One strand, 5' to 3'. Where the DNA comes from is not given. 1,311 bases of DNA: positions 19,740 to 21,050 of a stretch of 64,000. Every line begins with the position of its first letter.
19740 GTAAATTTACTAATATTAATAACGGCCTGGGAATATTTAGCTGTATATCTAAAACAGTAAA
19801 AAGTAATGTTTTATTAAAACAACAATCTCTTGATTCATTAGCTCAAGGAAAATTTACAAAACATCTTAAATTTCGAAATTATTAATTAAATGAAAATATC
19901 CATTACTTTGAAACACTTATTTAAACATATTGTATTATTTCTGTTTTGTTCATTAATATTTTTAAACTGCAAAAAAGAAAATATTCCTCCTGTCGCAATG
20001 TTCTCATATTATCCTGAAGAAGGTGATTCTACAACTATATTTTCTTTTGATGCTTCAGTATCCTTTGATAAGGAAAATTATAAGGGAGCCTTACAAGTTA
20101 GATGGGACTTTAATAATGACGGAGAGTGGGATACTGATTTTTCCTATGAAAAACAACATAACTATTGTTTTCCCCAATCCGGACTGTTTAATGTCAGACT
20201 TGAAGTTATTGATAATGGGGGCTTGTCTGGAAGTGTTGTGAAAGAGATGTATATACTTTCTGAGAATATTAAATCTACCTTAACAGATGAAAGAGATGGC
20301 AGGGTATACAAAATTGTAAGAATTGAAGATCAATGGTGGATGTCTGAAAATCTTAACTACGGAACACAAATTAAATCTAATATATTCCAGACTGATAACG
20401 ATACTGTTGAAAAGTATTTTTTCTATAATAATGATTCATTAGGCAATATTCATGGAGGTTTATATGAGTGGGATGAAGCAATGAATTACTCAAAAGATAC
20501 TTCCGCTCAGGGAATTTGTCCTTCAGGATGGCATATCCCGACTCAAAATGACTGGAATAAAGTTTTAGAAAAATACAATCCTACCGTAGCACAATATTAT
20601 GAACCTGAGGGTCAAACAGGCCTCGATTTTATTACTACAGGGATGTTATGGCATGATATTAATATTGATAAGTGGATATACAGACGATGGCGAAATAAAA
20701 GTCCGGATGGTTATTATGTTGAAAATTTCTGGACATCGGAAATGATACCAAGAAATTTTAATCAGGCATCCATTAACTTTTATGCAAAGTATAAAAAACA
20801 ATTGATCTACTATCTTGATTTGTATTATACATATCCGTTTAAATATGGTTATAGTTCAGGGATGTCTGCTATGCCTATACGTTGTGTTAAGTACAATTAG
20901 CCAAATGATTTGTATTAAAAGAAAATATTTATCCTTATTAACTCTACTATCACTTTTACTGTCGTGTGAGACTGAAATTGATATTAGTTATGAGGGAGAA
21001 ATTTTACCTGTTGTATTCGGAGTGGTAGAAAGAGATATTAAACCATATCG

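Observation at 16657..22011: Five-gene array of PKD+FISUMP lipoproteins interleaved with DUF4249-like lipoproteins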

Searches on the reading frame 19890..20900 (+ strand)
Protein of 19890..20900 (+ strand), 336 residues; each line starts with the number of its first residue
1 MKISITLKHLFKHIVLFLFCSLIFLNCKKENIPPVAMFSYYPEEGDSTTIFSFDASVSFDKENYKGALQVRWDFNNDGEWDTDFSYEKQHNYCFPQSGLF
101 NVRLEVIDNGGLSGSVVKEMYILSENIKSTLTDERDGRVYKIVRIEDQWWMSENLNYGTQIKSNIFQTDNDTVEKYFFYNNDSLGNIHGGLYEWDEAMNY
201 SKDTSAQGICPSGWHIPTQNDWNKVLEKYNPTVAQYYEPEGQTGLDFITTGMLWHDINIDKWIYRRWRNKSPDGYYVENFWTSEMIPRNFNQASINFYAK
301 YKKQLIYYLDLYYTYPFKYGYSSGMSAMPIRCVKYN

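Call 3: search_protein_families(library=pfam, proteins=[window:19890-20900:+], max_evalue=1)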
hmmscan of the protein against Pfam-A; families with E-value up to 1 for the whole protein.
window:19890-20900:+ (336 aa): 5 families
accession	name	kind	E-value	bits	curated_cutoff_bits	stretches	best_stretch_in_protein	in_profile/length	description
PF09603.15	Fib_succ_major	-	7.3e-20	72.5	33.9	1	143-334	1-187/187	Fibrobacter succinogenes major domain (Fib_succ_major)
PF18911.6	PKD_4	-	2.7e-06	27.8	27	1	32-118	2-79/85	PKD domain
PF00801.26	PKD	-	0.00033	21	23.5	1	53-115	19-74/80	PKD domain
PF08329.16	ChitinaseA_N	-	0.15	12.2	21.2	1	56-122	41-107/133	Chitinase A, N-terminal domain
PF07807.16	RED_C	-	0.57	11.1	27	0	59-82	27-49/112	RED-like protein C-terminal region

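Call 4: search_protein_families(library=ncbifam, proteins=[window:19890-20900:+], max_evalue=1)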
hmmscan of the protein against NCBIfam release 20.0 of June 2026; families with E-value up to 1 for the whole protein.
window:19890-20900:+ (336 aa): 3 families
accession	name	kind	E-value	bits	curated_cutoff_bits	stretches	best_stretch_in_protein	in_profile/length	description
TIGR02145.1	Fib_succ_major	domain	1.2e-25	91.2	41.65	1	130-334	1-175/176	FISUMP domain-containing protein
NF052634.1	Riean_0653_fam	subfamily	0.018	15.9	57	1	12-90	2-81/176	Riean_0653 family protein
NF008303.0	PRK11092.1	equivalog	0.16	10.1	947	1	100-143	627-670/702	bifunctional GTP diphosphokinase/guanosine-3',5'-bis pyrophosphate 3'-pyrophosphohydrolase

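Call 25: search_solved_structures(query=window:19890-20900:+, max_evalue=1, show_alignments=2)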
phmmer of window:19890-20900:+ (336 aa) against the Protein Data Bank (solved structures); distinct sequences matched with E-value up to 1: 3.
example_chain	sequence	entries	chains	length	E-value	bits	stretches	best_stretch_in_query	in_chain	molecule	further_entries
2c26_A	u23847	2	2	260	0.0013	21.2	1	30-125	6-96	ENDOGLUCANASE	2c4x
4jgu_A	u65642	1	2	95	0.036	16.4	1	30-114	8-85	ColH protein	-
3lhx_A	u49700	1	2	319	0.31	13.3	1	244-326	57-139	Ketodeoxygluconokinase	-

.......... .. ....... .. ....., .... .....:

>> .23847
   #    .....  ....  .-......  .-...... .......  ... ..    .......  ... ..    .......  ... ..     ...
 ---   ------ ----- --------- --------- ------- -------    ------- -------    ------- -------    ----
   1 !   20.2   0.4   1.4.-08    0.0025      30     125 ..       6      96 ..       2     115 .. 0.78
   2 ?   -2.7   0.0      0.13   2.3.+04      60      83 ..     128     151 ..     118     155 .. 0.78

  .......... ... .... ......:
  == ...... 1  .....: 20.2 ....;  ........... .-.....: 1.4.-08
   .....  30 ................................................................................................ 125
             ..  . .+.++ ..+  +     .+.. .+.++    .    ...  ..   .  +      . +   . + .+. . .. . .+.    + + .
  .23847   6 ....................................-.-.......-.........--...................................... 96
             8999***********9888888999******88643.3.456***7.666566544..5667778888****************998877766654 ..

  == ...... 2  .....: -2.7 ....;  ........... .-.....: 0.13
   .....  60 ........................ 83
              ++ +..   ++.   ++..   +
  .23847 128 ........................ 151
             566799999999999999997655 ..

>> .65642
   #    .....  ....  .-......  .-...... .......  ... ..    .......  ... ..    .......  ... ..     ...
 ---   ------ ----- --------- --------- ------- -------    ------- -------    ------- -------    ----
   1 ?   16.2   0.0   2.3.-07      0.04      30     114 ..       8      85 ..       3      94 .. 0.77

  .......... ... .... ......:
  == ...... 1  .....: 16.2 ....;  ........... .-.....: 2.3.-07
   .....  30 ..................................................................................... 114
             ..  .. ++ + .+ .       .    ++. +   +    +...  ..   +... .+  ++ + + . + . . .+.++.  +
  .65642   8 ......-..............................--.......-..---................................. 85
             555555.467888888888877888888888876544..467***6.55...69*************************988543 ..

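Call 52: find_related_loci(query=A6, collection=genome_contigs, flank=6000)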
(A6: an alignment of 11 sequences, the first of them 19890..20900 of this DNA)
Query A6 (336 aa) in genome_contigs; peptide patterns used: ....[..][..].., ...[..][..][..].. (x = any residue, [..] = any of these).
598 stretches matched a pattern (row limit reached: there are more); 494 encode a relative of the query (tblastn E <= 1e-3); the best 80 are kept; 79 distinct loci.
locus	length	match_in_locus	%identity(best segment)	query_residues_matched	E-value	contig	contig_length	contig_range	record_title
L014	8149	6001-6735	43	3-247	5e-59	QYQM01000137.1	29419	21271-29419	MAG: Porphyromonadaceae bacterium isolate PowLak16_MAG2 c_000000099732, whole genome shotgun sequence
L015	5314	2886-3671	42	4-259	1e-57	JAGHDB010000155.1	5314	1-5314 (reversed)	MAG: Bacteroidales bacterium isolate AUK297 PB_MBMC_251_c_000000000124, whole genome shotgun sequence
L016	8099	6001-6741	41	3-247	8e-56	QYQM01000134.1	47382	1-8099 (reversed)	MAG: Porphyromonadaceae bacterium isolate PowLak16_MAG2 c_000000156353, whole genome shotgun sequence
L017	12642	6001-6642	43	14-225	3e-55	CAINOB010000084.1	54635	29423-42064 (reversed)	MAG: uncultured Bacteroidetes bacterium isolate AM-2014_bin-1198 genome assembly, contig: bin-1198:084/130, whole genome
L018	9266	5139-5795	41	11-228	4e-55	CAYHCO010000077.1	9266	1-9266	MAG TPA_asm: uncultured Porphyromonadaceae bacterium isolate ERP119702_co1_162 genome assembly, contig: NODE_10201_lengt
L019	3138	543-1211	43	8-225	2e-53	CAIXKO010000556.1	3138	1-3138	MAG: uncultured Bacteroidetes bacterium isolate Loclat_bin-03441 genome assembly, contig: bin-03441:556/916, whole genom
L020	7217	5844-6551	39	1-222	5e-52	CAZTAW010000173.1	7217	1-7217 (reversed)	MAG TPA_asm: uncultured Bacteroidales bacterium isolate SRP141376_co2_262 genome assembly, contig: NODE_18187_length_721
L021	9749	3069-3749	40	26-251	4e-52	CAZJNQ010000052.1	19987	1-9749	MAG TPA_asm: uncultured Porphyromonadaceae bacterium isolate SRP098346_co1_210 genome assembly, contig: NODE_2594_length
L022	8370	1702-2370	41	10-222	4e-49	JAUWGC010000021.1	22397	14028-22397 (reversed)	MAG: Bacteroidales bacterium isolate CSMAG_2232 CSMAG_2232_k141_10885_length_22397_cov_8.8808, whole genome shotgun sequ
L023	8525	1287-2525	33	31-334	8e-48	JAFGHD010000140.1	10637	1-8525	MAG: Bacteroidales bacterium isolate Zod_Metabat.1433 k87_7462708, whole genome shotgun sequence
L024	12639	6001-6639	39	7-221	3e-44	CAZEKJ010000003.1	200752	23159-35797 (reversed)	MAG TPA_asm: uncultured Porphyromonadaceae bacterium isolate binchicken_co266_44 genome assembly, contig: NODE_140_lengt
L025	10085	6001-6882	34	24-334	8e-50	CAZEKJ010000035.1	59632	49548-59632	MAG TPA_asm: uncultured Porphyromonadaceae bacterium isolate binchicken_co266_44 genome assembly, contig: NODE_1068_leng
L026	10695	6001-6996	34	8-334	2e-48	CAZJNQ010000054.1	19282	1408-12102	MAG TPA_asm: uncultured Porphyromonadaceae bacterium isolate SRP098346_co1_210 genome assembly, contig: NODE_2766_length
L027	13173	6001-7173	37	20-235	5e-39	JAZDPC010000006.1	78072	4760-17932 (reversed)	MAG: Bacteroidota bacterium isolate MEGAHIT-group-0.816 k141_12850282, whole genome shotgun sequence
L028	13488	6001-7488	39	1-226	6e-39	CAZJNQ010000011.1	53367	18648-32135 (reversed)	MAG TPA_asm: uncultured Porphyromonadaceae bacterium isolate SRP098346_co1_210 genome assembly, contig: NODE_263_length_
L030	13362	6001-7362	31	31-334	4e-38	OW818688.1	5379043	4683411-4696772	metagenome genome assembly, chromosome: 1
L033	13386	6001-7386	31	25-334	2e-37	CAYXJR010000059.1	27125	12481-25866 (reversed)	MAG TPA_asm: uncultured Porphyromonadaceae bacterium isolate SRP178699_co1_495 genome assembly, contig: NODE_1953_length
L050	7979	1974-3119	35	30-226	8e-33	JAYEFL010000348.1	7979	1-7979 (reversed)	MAG: Bacteroidota bacterium isolate MAG274 MAG274_348, whole genome shotgun sequence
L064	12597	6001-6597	32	26-225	7e-28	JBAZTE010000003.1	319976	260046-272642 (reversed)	MAG: Bacteroidales bacterium isolate SO_2017_GW1_194 NODE_255_length_319976_cov_2.599811_OW334_2017, whole genome shotgu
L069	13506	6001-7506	32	3-225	2e-27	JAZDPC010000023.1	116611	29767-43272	MAG: Bacteroidota bacterium isolate MEGAHIT-group-0.816 k141_4623516, whole genome shotgun sequence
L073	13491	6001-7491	29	27-253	8e-27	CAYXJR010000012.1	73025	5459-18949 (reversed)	MAG TPA_asm: uncultured Porphyromonadaceae bacterium isolate SRP178699_co1_495 genome assembly, contig: NODE_261_length_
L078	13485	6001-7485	32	3-229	4e-24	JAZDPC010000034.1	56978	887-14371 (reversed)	MAG: Bacteroidota bacterium isolate MEGAHIT-group-0.816 k141_16408350, whole genome shotgun sequence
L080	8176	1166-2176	39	14-253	1e-23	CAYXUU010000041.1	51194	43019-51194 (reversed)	MAG TPA_asm: uncultured Bacteroidales bacterium isolate SRP167671_co1_178 genome assembly, contig: NODE_709_length_51194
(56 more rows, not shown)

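Call 57: search_protein_families(library=pfam, proteins=[L030:5170-5619:+, L050:4410-4850:+, L073:5514-5945:+, L030:5623-7368:+, L030:4126-5157:+], max_evalue=0.1)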
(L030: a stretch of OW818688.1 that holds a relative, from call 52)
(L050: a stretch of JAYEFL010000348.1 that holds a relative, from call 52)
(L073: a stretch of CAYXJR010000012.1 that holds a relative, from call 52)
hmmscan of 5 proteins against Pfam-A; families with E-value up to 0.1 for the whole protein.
L030:5170-5619:+ (149 aa): 1 family
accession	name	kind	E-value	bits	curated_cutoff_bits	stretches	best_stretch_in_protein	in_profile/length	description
PF11412.14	DsbD_N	-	0.081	13.4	25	0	82-140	16-66/119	Thiol:disulfide interchange protein DsbD, N-terminal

L050:4410-4850:+ (146 aa): 0 families

L073:5514-5945:+ (143 aa): 0 families

L030:5623-7368:+ (581 aa): 6 families
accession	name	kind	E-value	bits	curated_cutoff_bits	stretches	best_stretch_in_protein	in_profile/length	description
PF09603.15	Fib_succ_major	-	6.9e-25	88.8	33.9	1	427-580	1-187/187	Fibrobacter succinogenes major domain (Fib_succ_major)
PF18911.6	PKD_4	-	1.1e-22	80.3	27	4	31-120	3-83/85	PKD domain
PF00801.26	PKD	-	2.6e-18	66.2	23.5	4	349-399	28-75/80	PKD domain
PF07603.17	Lcl_C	-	8.1e-05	23.3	34.9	1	456-579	15-116/117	Lcl C-terminal domain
PF08329.16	ChitinaseA_N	-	0.00079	19.5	21.2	0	351-407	55-109/133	Chitinase A, N-terminal domain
PF02010.21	REJ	-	0.0011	18.1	25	1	232-281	95-150/452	REJ domain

L030:4126-5157:+ (343 aa): 0 families

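Call 68: find_homologous_proteins(query=A8, max_evalue=1e-10)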
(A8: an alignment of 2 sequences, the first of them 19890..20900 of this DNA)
Query A8 (2 sequences) (336 aa, profile of the alignment): 316 proteins with E <= 1e-10 among 4032 candidates; the best 120 are listed.
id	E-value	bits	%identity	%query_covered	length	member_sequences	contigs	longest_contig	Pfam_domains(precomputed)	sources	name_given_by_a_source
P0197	8.1e-199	678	100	98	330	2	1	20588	PF09603.16,PF18911.7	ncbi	ncbi:FISUMP domain-containing protein [Bacteroidota bacterium]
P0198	1.4e-182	625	40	98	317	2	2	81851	PF09603.16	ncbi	ncbi:FISUMP domain-containing protein [Bacteroidota bacterium]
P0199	2.4e-141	489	69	98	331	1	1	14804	PF09603.16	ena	-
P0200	9.8e-131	454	40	92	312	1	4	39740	PF09603.16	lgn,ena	-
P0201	2.1e-124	433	38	92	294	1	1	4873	PF09603.16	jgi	-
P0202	5.7e-107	376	55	97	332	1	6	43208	PF09603.16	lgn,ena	-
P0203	9.1e-104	365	39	28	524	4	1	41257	PF00801.27,PF08329.17,PF18911.7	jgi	-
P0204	4.7e-98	347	49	98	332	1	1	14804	PF09603.16,PF00801.27,PF18911.7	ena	-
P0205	1.5e-92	329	42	58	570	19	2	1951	PF07495.20,PF09603.16,PF00801.27,PF08329.17,PF18911.7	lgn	-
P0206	1.3e-88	316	39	58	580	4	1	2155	PF09603.16,PF00801.27,PF18911.7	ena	-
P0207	4.4e-88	314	34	90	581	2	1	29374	PF09603.16,PF00801.27,PF26707.1,PF07603.18,PF18911.7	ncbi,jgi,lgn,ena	ncbi:MAG: FISUMP domain-containing protein [Bacteroidales bacterium]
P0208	4.2e-87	311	30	90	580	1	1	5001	PF09603.16,PF00801.27,PF26707.1,PF07603.18,PF18911.7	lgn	-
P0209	7.9e-87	310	30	90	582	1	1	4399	PF09603.16,PF00801.27,PF18911.7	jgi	jgi:uncharacterized protein (TIGR02145 family)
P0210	4.3e-86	307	31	90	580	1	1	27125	PF09603.16,PF00801.27,PF02010.22,PF18911.7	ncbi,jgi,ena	-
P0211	7.9e-86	306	30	90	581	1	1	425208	PF09603.16,PF00801.27,PF26707.1,PF18911.7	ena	-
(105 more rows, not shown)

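Call 77: predict_structure(alignment_id=A9)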
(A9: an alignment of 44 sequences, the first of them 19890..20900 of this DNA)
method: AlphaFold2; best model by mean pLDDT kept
length: 336 residues; sequences in the alignment: 44
mean_pLDDT: 85.1   pTM: 0.73
mean pLDDT of the five models: 85.1, 84.8, 83.2, 82.5, 82.6
residues with pLDDT >= 90: 193; 70-90: 82; 50-70: 41; < 50: 20
segments of 3 or more residues with pLDDT < 50: 291-299, 309-319
pLDDT, mean of each block of 10 residues (from residue 1): 74 91 86 97 88 98 96 98 98 95 98 98 91 97 92 96 96 96 93 95 94 94 80 68 77 80 79 65 72 47 53 44 78 93
secondary structure, 60 per line:
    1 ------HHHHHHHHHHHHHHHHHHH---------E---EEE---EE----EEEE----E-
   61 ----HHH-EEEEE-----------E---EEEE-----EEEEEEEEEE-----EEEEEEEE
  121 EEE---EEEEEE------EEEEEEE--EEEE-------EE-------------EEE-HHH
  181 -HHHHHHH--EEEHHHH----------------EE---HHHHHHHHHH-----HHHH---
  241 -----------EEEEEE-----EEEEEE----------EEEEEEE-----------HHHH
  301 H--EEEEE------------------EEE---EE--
elements in order: H7-25 E39-41 E51-54 E69-73 E89-92 E98-107 E113-123 E127-132 E139-145 E148-151 E174-176 H182-188 E191-193 H194-197 H219-228 H234-237 E252-257 E263-268 E279-285 H297-301 E304-308 E327-329

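Call 86: search_protein_families(library=pfam, proteins=[L024:1-2823:+, L017:8175-11600:-, L033:7409-10144:-, L064:6946-9801:+, L050:5663-7979:+, L080:2410-5142:-, L026:7018-9504:-, L069:543-2777:-, L078:1-2356:-, L069:7910-10003:+], max_evalue=0.00001)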
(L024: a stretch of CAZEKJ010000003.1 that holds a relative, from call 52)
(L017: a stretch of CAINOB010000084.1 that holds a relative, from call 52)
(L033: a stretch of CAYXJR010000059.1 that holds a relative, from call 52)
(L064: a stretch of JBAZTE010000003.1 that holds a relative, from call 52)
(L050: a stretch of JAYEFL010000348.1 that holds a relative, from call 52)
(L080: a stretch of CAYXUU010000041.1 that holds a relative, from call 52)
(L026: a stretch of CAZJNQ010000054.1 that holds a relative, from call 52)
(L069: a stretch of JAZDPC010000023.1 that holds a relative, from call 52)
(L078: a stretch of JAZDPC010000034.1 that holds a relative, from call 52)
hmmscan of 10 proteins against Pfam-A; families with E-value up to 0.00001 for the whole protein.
L024:1-2823:+ (940 aa): 4 families
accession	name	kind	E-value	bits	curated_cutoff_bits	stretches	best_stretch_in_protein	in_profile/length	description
PF00593.30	TonB_dep_Rec_b-barrel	-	1.5e-21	78.2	27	1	481-895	39-436/436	TonB dependent receptor-like, beta-barrel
PF13715.12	CarbopepD_reg_2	-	1.9e-15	57.1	32.2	1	198-283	1-88/88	CarboxypepD_reg-like domain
PF13620.12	CarboxypepD_reg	-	1e-08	35.8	32.3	1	198-257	2-64/82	Carboxypeptidase regulatory-like domain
PF07715.20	Plug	-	4.3e-08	34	23.9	1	314-392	21-102/107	TonB-dependent Receptor Plug Domain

L017:8175-11600:- (1141 aa): 1 family
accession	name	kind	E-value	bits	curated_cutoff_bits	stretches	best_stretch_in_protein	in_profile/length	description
PF10145.14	PhageMin_Tail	-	2.3e-21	77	33.2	1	154-296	10-149/201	Phage-related minor tail protein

L033:7409-10144:- (911 aa): 2 families
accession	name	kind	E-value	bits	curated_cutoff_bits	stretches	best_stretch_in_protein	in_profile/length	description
PF01578.25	Cytochrom_C_asm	-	5.1e-35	121.5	29.9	1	665-864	1-207/212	Cytochrome C assembly protein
PF05140.19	ResB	-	9.7e-19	68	24.6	1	231-301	199-269/486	ResB-like family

L064:6946-9801:+ (951 aa): 8 families
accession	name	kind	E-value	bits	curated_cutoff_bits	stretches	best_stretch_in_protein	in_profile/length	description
PF08447.18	PAS_3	-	6.1e-43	145.4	25.6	3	460-548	4-89/89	PAS fold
PF13426.13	PAS_9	-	8.5e-28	97.1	27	2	188-291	2-103/103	PAS domain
PF08448.16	PAS_4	-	9.6e-28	97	23.1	2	185-294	3-110/110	PAS fold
PF00989.32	PAS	-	3e-25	88.9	22.6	2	177-289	1-113/113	PAS fold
PF02518.31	HATPase_c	-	8.5e-24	84.6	26.4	1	689-806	2-109/111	Histidine kinase-, DNA gyrase B-, and HSP90-like ATPase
PF00072.30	Response_reg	-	7.1e-20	71.7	30.2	1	834-944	1-110/111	Response regulator receiver domain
PF00512.31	HisKA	-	8e-20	71.1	26.9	1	575-640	2-66/66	His Kinase A (phospho-acceptor) domain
PF13188.13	PAS_8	-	3.2e-08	33.6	21.8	0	50-103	3-49/65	PAS domain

L050:5663-7979:+ (772 aa): 3 families
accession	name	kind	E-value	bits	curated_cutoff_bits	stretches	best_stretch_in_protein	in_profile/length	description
PF22124.2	Glyco_hydro_95_cat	-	3.4e-152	507.5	27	1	306-716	2-408/408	Glycosyl hydrolase family 95 catalytic domain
PF14498.12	Glyco_hyd_65N_2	-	1.6e-54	185.8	27.7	1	30-278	1-232/234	Glycosyl hydrolase family 65, N-terminal domain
PF21307.2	Glyco_hydro_95_C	-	1.3e-15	58.1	27.6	1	718-766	1-49/94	Glycoside hydrolase family 95, C-terminal domain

L080:2410-5142:- (910 aa): 2 families
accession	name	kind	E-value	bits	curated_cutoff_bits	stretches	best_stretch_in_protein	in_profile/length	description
PF11832.13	DUF3352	-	1.8e-20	73.5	26.8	2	341-501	83-241/536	Protein of unknown function (DUF3352)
PF13570.13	Beta-prop_ACSF4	-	5e-10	39.7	133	1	551-686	202-328/329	Beta-alanine-activating enzyme, beta-propeller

L026:7018-9504:- (828 aa): 1 family
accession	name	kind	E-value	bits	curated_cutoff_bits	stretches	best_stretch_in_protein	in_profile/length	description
PF09586.16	YfhO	-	6e-13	48.5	28.5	1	720-800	755-835/835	Bacterial membrane protein YfhO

L069:543-2777:- (744 aa): 2 families
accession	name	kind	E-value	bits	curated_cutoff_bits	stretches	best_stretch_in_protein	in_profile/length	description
PF13229.12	Beta_helix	-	1.9e-13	50.8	25.9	2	352-442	47-136/158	Right handed beta helix region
PF05048.19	NosD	-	3.6e-10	40.1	23.6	0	346-433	77-164/212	Periplasmic copper-binding protein (NosD)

L078:1-2356:- (785 aa): 1 family
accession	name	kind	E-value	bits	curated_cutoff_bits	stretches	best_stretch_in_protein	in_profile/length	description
PF00521.26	DNA_topoisoIV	-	3.7e-104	349.4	31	1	50-458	1-419/432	DNA gyrase/topoisomerase IV, subunit A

L069:7910-10003:+ (697 aa): 2 families
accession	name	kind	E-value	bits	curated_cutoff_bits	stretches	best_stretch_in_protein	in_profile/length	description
PF00593.30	TonB_dep_Rec_b-barrel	-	2.5e-26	94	27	1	271-654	31-423/436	TonB dependent receptor-like, beta-barrel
PF07715.20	Plug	-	3.7e-11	43.9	23.9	1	69-162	4-99/107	TonB-dependent Receptor Plug Domain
